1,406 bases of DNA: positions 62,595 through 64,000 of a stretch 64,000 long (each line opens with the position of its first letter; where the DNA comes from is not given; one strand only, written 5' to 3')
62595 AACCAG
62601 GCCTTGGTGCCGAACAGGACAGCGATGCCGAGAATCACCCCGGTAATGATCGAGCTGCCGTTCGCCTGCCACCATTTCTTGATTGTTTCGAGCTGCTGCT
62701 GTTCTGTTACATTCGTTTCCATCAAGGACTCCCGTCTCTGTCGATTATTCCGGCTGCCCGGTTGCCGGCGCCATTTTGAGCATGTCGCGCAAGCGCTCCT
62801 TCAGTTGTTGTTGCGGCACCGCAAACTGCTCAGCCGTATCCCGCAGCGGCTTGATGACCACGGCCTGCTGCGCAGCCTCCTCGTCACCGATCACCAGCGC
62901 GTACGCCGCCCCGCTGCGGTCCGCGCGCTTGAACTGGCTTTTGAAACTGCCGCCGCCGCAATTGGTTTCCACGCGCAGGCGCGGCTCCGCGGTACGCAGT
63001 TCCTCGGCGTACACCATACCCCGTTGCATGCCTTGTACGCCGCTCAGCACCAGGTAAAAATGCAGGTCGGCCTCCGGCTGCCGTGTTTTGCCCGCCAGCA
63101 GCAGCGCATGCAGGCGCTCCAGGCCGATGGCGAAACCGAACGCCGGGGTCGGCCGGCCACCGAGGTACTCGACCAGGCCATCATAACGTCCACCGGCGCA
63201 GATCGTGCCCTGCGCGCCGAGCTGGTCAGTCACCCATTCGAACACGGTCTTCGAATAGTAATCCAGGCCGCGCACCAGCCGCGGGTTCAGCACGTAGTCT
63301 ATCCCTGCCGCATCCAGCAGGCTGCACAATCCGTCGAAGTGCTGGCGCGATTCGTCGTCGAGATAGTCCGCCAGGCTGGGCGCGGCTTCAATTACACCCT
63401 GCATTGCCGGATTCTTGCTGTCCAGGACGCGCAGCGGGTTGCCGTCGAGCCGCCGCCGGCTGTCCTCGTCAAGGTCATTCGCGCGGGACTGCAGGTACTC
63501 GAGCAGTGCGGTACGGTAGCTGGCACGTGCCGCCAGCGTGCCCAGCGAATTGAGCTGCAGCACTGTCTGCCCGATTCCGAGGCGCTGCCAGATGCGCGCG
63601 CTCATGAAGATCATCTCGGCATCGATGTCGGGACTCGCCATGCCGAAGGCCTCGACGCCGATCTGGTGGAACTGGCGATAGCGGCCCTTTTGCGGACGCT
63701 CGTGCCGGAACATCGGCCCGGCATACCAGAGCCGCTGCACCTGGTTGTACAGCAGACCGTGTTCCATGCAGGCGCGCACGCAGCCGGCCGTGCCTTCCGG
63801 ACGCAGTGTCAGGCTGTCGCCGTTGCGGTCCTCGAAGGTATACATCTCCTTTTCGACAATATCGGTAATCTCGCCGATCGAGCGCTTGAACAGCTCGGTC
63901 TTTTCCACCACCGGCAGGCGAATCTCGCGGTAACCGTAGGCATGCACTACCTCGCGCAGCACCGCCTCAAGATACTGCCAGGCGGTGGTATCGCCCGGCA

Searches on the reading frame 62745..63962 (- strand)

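Call 67: search_protein_families(library=pfam, proteins=[window:62745-63962:-], max_evalue=0.00001)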
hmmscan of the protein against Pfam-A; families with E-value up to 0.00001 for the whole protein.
window:62745-63962:- (405 aa): 3 families
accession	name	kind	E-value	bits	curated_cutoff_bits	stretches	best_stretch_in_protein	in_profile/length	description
PF13393.11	tRNA-synt_His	-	2.4e-44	152.3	25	1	2-284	20-308/308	Histidyl-tRNA synthetase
PF00587.30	tRNA-synt_2b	-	5.6e-25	88.9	29.3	1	41-289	1-176/179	tRNA synthetase class II core domain (G, H, P, S and T)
PF03129.25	HGTP_anticodon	-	2e-10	41.1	21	1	318-393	21-93/94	Anticodon binding domain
